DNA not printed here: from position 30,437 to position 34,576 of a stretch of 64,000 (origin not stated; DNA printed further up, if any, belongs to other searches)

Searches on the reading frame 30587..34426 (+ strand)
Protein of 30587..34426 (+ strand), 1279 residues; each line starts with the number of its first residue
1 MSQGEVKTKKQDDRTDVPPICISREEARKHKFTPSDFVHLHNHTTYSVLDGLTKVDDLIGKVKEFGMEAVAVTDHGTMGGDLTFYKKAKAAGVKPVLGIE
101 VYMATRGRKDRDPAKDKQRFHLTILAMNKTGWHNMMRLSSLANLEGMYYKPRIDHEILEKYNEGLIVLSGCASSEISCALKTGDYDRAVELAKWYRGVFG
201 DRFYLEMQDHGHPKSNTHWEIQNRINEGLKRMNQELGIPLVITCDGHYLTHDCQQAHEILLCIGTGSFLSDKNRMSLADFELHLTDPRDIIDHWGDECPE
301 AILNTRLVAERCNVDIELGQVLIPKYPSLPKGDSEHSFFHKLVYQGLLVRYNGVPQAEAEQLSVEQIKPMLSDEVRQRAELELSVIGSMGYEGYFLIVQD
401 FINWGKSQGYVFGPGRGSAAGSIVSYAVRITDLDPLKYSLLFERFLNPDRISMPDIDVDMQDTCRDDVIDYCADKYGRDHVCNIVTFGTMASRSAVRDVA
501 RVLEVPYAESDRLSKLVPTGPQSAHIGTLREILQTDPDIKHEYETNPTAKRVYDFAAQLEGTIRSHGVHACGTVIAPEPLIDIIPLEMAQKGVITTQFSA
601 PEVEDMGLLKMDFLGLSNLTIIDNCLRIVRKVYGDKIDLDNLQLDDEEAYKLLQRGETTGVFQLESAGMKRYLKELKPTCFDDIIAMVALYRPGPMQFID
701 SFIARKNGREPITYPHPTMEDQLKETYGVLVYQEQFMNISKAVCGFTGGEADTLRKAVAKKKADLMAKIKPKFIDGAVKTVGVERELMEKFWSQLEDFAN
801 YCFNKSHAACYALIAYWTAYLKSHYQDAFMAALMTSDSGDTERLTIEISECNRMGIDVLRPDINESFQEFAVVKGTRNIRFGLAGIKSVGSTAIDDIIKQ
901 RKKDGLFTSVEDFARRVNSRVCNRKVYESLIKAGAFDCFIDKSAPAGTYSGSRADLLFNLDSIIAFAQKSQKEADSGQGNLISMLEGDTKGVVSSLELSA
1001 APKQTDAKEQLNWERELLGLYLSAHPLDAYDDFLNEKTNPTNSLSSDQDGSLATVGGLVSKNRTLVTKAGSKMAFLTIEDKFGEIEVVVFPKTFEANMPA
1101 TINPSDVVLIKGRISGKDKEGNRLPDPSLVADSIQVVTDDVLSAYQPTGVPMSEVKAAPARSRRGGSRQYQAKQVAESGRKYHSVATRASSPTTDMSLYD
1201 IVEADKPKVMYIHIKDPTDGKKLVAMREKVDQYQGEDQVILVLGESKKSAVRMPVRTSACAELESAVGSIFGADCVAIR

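Call 37: search_protein_families(library=pfam, proteins=[window:30587-34426:+], max_evalue=0.000001)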
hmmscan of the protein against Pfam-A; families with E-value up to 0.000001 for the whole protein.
window:30587-34426:+ (1279 aa): 5 families
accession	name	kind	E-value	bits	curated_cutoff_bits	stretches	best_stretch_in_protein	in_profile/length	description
PF07733.18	DNA_pol3_alpha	-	4.2e-93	312.2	23.9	1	357-615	15-260/260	Bacterial DNA polymerase III alpha NTPase domain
PF17657.6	DNA_pol3_finger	-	2.3e-63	212.9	22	1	618-779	1-164/166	Bacterial DNA polymerase III alpha subunit finger domain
PF02811.25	PHP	-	8.5e-52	176.2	26.4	1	39-210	1-164/164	PHP domain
PF14579.12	HHH_6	-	3.4e-28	98.1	25.6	1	855-939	1-83/90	Helix-hairpin-helix motif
PF01336.31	tRNA_anti-codon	-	3.8e-12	46.4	27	1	1054-1137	2-75/75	OB-fold nucleic acid binding domain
